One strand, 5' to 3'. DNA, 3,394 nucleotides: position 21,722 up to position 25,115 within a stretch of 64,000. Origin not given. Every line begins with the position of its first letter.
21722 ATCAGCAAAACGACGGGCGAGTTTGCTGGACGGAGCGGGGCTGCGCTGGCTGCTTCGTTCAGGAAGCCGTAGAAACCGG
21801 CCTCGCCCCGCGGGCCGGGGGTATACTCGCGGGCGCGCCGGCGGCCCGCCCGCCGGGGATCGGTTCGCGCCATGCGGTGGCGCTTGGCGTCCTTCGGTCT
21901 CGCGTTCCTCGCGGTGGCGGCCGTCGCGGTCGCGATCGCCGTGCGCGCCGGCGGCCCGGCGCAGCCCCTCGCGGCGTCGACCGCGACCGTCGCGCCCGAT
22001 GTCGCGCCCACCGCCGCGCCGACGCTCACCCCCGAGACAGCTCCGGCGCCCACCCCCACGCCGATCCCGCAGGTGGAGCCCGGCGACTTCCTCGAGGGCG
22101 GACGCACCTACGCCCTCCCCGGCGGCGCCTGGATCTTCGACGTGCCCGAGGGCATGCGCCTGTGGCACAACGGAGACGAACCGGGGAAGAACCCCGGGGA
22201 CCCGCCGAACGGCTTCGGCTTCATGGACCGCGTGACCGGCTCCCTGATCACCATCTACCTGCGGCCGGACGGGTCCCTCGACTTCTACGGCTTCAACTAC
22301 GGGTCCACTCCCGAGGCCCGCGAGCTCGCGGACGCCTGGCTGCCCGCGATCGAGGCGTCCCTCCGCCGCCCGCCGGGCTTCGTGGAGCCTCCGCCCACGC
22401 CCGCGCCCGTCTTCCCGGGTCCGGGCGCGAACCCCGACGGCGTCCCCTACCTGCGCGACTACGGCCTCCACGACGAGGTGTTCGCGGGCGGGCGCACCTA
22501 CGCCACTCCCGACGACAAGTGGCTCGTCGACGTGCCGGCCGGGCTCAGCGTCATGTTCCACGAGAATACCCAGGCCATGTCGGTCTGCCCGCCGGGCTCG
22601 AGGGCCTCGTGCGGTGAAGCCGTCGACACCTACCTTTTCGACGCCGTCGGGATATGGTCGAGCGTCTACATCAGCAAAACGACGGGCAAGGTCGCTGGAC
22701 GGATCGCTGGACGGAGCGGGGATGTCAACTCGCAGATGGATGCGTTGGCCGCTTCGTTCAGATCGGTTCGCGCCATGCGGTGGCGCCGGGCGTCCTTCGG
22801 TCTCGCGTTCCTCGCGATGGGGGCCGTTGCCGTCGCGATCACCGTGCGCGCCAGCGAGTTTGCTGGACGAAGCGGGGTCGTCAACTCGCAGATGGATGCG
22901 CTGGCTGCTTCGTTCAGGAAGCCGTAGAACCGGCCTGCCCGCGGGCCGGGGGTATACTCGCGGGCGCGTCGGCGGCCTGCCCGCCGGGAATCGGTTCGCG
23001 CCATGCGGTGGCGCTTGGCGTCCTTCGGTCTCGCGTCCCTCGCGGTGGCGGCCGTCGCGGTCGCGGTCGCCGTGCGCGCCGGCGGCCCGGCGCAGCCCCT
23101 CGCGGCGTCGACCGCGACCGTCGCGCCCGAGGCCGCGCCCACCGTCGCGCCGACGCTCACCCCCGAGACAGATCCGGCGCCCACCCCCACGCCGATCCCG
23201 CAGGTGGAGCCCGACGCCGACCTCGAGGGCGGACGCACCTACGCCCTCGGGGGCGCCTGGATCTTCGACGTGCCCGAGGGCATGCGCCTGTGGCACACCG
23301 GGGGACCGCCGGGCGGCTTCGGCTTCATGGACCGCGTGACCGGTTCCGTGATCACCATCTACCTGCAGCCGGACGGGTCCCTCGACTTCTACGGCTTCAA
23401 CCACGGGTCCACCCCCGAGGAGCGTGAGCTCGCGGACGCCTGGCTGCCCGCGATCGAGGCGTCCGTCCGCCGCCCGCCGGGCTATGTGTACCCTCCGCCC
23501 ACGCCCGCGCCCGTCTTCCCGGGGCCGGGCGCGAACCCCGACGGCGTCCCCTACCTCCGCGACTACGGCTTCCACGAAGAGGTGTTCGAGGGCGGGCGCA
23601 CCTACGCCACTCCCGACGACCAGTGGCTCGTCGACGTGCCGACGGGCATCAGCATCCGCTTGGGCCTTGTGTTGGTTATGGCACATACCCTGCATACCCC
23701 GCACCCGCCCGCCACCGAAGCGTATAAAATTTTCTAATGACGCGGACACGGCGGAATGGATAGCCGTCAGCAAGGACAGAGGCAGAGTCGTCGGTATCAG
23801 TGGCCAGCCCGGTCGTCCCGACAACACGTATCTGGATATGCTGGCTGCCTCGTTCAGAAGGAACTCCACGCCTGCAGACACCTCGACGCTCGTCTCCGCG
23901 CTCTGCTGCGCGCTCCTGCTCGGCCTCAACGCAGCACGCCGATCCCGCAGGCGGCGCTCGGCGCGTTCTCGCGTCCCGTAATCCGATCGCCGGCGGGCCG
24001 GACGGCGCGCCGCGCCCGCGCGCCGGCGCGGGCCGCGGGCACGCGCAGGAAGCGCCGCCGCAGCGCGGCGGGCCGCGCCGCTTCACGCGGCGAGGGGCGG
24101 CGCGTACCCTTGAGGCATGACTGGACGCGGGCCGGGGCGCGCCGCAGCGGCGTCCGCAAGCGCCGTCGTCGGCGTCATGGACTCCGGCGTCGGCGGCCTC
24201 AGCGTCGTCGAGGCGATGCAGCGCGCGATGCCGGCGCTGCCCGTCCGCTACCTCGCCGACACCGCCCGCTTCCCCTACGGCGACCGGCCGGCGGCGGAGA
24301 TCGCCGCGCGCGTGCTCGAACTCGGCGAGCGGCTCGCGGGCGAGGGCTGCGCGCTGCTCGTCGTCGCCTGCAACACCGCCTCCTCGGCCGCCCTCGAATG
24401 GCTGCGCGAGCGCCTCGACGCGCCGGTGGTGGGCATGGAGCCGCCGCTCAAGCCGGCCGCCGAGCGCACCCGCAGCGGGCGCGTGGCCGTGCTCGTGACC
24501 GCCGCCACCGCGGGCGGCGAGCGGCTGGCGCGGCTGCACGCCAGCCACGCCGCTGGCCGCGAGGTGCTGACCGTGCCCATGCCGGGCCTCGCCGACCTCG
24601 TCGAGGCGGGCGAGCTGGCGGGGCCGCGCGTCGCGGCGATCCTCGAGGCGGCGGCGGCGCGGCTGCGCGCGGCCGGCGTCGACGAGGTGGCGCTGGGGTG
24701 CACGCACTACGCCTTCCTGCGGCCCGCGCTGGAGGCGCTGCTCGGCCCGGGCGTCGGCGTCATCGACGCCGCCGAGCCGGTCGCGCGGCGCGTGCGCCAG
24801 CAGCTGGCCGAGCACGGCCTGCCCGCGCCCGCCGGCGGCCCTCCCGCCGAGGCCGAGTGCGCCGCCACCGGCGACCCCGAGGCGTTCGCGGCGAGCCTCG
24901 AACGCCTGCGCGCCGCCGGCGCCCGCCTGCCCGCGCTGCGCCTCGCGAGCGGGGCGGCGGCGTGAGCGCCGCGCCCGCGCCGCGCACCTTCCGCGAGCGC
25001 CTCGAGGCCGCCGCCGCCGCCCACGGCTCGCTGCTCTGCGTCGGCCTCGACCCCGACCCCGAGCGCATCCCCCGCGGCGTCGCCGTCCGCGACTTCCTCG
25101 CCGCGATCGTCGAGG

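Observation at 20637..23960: Tandem array of paralogous secreted-protein genes, each preceded by a conserved promoter-like element and scarred by unequal crossover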

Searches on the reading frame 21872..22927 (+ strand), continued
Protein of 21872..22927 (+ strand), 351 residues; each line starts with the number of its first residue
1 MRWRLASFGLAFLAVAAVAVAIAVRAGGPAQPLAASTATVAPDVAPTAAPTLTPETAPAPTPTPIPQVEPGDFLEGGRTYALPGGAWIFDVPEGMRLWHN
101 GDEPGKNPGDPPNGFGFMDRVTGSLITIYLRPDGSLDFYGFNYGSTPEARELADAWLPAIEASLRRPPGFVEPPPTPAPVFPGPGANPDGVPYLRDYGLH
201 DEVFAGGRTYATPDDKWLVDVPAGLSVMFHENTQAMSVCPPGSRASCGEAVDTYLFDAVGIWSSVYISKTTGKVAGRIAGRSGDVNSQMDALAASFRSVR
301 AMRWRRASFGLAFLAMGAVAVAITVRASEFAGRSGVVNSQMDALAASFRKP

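Call 44: find_encoding_contigs(protein=P0015, flank=5000, max_places=3)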
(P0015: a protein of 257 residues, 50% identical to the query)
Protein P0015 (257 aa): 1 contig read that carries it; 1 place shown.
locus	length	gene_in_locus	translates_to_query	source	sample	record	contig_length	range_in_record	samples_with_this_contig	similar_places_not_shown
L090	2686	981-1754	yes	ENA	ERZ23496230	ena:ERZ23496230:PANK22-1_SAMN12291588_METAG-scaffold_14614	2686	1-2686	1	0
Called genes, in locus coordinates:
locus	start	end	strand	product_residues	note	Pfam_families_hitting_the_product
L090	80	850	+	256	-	PF00378:ECH_1, PF16113:ECH_2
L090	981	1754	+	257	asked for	-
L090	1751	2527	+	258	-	-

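Call 45: find_encoding_contigs(protein=P0013, flank=5000, max_places=3)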
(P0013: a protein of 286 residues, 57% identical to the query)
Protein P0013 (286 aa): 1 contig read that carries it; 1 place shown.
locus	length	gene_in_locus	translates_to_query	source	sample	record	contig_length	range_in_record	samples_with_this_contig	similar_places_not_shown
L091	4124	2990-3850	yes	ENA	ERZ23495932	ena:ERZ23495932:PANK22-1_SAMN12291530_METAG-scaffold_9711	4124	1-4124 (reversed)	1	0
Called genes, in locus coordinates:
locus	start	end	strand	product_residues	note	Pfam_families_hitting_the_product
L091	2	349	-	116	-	?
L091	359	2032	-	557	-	PF01494:FAD_binding_3, PF00890:FAD_binding_2 (faint), PF01266:DAO (weak), PF04820:Trp_halogenase, PF07992:Pyr_redox_2 (faint), PF12831:FAD_oxidored (weak), PF13450:NAD_binding_8 (weak), PF04820:Trp_halogenase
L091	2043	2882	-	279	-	PF00561:Abhydrolase_1, PF12697:Abhydrolase_6, PF12146:Hydrolase_4, PF00561:Abhydrolase_1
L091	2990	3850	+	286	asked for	-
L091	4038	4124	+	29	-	?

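Call 46: search_protein_families(library=ncbifam, proteins=[P0009, P0014], max_evalue=10)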
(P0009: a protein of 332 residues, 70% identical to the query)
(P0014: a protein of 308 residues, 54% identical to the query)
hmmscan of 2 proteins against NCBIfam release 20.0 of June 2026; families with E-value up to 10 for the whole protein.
P0009 (332 aa): 0 families

P0014 (308 aa): 0 families

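Call 49: search_solved_structures(query=A1, max_evalue=1)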
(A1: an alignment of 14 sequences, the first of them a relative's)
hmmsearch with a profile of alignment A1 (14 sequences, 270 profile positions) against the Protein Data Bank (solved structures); distinct sequences matched with E-value up to 1: 3.
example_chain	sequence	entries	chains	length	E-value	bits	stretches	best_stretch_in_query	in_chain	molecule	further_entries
9h19_S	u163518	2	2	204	0.043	16.4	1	16-105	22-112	reaction centre S sub unit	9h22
8kcl_A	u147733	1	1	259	0.52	12.9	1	177-243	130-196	LPXTG-motif cell wall anchor domain protein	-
8kb2_A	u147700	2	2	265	0.53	12.9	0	177-242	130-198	LPXTG-motif cell wall anchor domain protein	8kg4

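Call 56: fold_search(model_id=the predicted structure, library=pdb)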
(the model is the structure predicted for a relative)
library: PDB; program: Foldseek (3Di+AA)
matches with E <= 10: 985; with E <= 0.001: 0
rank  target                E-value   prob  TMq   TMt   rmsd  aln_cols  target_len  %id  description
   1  3hfq_A                1.9e-02  0.20  0.13  0.11  15.0       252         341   10  Crystal structure of the lp_2219 protein from Lactobacillus plantarum. Northeast Structural Genomics Consortium Target (released 2009-05-26)
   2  7r5k_K0               4.3e-02  0.15  0.12  0.04  20.8       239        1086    9  Human nuclear pore complex (constricted) (released 2022-06-22)
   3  3c75_H                5.9e-02  0.20  0.15  0.12  17.0       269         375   10  Paracoccus versutus methylamine dehydrogenase in complex with amicyanin (released 2008-12-30)
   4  7fdd_A                6.2e-02  0.10  0.12  0.14  19.6       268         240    9  A Crystal structure of OspA mutant (released 2022-07-20)
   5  4rs6_A                6.9e-02  0.06  0.08  0.09  20.7       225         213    9  Crystal structure of the C domain of Polo like Kinase II in Homo Sapiens (released 2014-12-03)
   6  8gha_B                7.7e-02  0.16  0.15  0.12  16.9       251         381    8  Hir3 Arm/Tail, Hir2 WD40, C-terminal Hpc2 (released 2024-07-10)
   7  2mta_H                1.1e-01  0.15  0.15  0.12  17.5       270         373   11  CRYSTAL STRUCTURE OF A TERNARY ELECTRON TRANSFER COMPLEX BETWEEN METHYLAMINE DEHYDROGENASE, AMICYANIN AND A C-TYPE CYT (released 1994-01-31)
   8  8ghn_B                1.3e-01  0.13  0.15  0.07  16.9       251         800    8  Composite model of the yeast Hir Complex with Asf1/H3/H4 (released 2024-07-17)
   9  8xwg                  1.4e-01  0.08  0.11  0.10  17.1       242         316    9  OspA variants for thioflavin-T binding (released 2024-11-27)
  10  5ys7                  1.5e-01  0.12  0.13  0.12  16.8       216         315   11  Crystal structure of an OspA mutant (released 2018-11-14)
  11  6iei                  1.5e-01  0.07  0.13  0.14  27.6       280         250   10  Loop deletion and proline insertion mutant (deleting six residues and inserted five proline residues) (released 2019-07-03)
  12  2bbk_H                1.7e-01  0.12  0.15  0.13  17.3       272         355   11  CRYSTAL STRUCTURE OF THE QUINOPROTEIN METHYLAMINE DEHYDROGENASE FROM PARACOCCUS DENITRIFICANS AT 1.75 ANGSTROMS (released 1994-01-31)
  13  6y2r_B                1.8e-01  0.11  0.12  0.11  14.9       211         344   11  Escherichia coli R255A RnlA endoribonuclease (single alanine mutant of RnlA) (released 2021-05-12)
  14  6tv2_A                2.1e-01  0.13  0.14  0.11  16.0       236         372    9  Heme d1 biosynthesis associated Protein NirF (released 2020-04-22)
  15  8fac                  2.2e-01  0.13  0.15  0.05  14.1       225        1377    9  Structure of the leucine-rich repeat kinase 1 monomer (released 2023-08-16)
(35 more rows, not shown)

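Call 64: list_cluster_members(proteins=[P0008, P0010, window:21872-22927:+])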
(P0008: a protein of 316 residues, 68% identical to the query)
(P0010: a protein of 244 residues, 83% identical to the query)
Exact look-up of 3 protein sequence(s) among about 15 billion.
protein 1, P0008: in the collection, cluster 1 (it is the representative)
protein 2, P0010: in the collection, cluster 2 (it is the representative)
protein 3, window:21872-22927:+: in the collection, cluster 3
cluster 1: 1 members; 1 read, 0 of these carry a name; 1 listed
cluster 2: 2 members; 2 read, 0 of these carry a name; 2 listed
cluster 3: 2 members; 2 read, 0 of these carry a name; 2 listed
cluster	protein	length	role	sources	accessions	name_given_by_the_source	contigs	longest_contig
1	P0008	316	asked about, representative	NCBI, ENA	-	-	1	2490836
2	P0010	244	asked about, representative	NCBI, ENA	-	-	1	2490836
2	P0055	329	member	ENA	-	-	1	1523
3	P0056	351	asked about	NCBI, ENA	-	-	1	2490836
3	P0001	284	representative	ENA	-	-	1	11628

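Call 72: search_protein_families(library=padloc, proteins=[window:21872-22927:+, P0009], max_evalue=0.1)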
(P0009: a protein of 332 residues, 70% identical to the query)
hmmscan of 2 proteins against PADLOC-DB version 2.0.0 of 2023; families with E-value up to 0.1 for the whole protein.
window:21872-22927:+ (351 aa): 0 families

P0009 (332 aa): 0 families

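Call 73: search_protein_families(library=phrogs, proteins=[window:21872-22927:+, P0009], max_evalue=0.1)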
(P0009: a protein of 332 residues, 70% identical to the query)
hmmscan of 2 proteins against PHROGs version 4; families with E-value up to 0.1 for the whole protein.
window:21872-22927:+ (351 aa): 0 families

P0009 (332 aa): 0 families

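Call 84: find_encoding_contigs(protein=P0006, flank=5000, max_places=3)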
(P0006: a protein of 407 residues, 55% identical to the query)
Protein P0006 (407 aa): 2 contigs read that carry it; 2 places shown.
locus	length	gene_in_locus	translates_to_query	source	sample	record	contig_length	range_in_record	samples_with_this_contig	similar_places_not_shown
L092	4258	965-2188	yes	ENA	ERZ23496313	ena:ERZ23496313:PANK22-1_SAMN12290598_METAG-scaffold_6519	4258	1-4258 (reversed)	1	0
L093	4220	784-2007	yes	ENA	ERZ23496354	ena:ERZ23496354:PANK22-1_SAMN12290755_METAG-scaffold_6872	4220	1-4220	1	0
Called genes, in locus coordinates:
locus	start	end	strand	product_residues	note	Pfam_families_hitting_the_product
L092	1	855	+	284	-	?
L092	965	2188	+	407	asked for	-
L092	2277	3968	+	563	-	PF00560:LRR_1 (faint), PF12799:LRR_4 (faint), PF23598:LRR_14, PF13855:LRR_8 (weak)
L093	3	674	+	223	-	?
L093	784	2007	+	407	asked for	-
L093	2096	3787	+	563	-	PF00560:LRR_1 (faint), PF12799:LRR_4 (faint), PF23598:LRR_14, PF13855:LRR_8 (weak)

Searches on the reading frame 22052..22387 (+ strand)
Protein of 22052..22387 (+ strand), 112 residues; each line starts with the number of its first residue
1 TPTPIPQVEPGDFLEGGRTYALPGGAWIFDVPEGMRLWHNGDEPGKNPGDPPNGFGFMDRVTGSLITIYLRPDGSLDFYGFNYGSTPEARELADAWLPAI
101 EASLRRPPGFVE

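Call 81: search_solved_structures(query=A2, max_evalue=1)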
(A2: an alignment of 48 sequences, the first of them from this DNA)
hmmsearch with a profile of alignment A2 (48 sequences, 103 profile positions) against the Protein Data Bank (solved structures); distinct sequences matched with E-value up to 1: 15.
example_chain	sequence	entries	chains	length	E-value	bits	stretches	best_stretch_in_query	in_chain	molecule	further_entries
2wvy_A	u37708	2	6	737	0.034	17.4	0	26-89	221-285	ALPHA-1,2-MANNOSIDASE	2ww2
24ku_A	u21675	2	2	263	0.12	15.7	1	15-42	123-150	DNA polymerase sliding clamp | DNA polymerase sliding clamp 1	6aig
8aa2_E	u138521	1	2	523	0.17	15.2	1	6-89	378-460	Glycoside hydrolase family 32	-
7znr_A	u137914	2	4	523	0.17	15.2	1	6-89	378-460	Sucrose-6-phosphate hydrolase | Glycoside hydrolase family 32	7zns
8a9y_E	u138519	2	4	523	0.17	15.2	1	6-89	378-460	Glycoside hydrolase family 32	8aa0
2lnj_A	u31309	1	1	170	0.17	15.2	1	52-96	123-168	Putative uncharacterized protein sll1418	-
6r3u_A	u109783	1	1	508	0.17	15.2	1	6-89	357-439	Glycoside hydrolase family 32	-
6r3r_A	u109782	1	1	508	0.17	15.2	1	6-89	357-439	Glycoside hydrolase family 32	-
4het_A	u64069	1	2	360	0.25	14.7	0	24-70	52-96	HYPOTHETICAL GLYCOSIDE HYDROLASE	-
4lij_A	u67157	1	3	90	0.53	13.6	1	28-92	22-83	Far upstream element-binding protein 1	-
1x4n_A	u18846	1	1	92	0.54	13.6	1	28-92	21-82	Far upstream element binding protein 1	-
5v7q_G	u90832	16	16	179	0.65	13.3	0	26-52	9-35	50S ribosomal protein L6 | Large ribosomal subunit protein uL6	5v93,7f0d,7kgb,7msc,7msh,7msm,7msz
7sfr_G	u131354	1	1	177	0.68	13.3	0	26-52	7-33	50S ribosomal protein L6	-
2wmp_B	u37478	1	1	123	0.87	12.9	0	15-75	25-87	PAPG PROTEIN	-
3me0_B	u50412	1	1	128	0.96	12.8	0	15-75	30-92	PapG protein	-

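Call 82: search_protein_families(library=pfam, alignment_id=A2, max_evalue=0.1)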
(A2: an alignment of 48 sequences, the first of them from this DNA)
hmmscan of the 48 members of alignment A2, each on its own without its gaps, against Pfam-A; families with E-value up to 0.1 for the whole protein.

A. member 1, seq(112 aa): 0 families

B. families by the number of members that match (of 48 scanned): 7 families
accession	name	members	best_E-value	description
PF15232.11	DUF4585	2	0.0016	Domain of unknown function (DUF4585)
PF11255.13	DUF3054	1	0.0081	Protein of unknown function (DUF3054)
PF10604.15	Polyketide_cyc2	1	0.0085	Polyketide cyclase / dehydrase and lipid transport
PF09285.17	Elong-fact-P_C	1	0.0091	Elongation factor P, C-terminal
PF15451.11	DUF4632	1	0.0097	Domain of unknown function (DUF4632)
PF05506.17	PLipase_C_C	1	0.047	Bacterial phospholipase C, C-terminal domain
PF08310.17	LGFP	1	0.098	LGFP repeat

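Call 86: predict_structure(alignment_id=A2)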
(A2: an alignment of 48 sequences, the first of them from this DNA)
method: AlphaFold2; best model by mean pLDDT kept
length: 112 residues; sequences in the alignment: 48
mean_pLDDT: 94.4   pTM: 0.85
mean pLDDT of the five models: 94.4, 93.9, 93.8, 93.7, 92.3
residues with pLDDT >= 90: 90; 70-90: 21; 50-70: 1; < 50: 0
segments of 3 or more residues with pLDDT < 50: none
pLDDT, mean of each block of 10 residues (from residue 1): 88 98 94 98 88 94 97 93 98 98 95 80
secondary structure, 60 per line:
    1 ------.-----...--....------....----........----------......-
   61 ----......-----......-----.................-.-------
elements in order: E13-15 E18-21 E28-31 E36-43 E54-59 E65-70 E76-81 H87-103

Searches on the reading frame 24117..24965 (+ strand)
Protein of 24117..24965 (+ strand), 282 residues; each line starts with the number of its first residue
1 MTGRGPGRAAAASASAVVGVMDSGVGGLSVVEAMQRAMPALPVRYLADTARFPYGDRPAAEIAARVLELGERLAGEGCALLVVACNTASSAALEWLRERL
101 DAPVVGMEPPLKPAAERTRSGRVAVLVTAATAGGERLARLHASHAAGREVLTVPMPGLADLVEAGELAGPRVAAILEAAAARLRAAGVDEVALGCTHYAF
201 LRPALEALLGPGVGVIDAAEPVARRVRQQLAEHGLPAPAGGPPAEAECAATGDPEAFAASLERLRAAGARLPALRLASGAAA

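Call 6: search_protein_families(library=pfam, proteins=[window:24117-24965:+], max_evalue=1)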
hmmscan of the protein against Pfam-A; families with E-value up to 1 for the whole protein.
window:24117-24965:+ (282 aa): 1 family
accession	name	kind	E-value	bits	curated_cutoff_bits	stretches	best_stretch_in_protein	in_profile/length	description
PF01177.27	Asp_Glu_race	-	2.3e-21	77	31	1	19-220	2-205/211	Asp/Glu/Hydantoin racemase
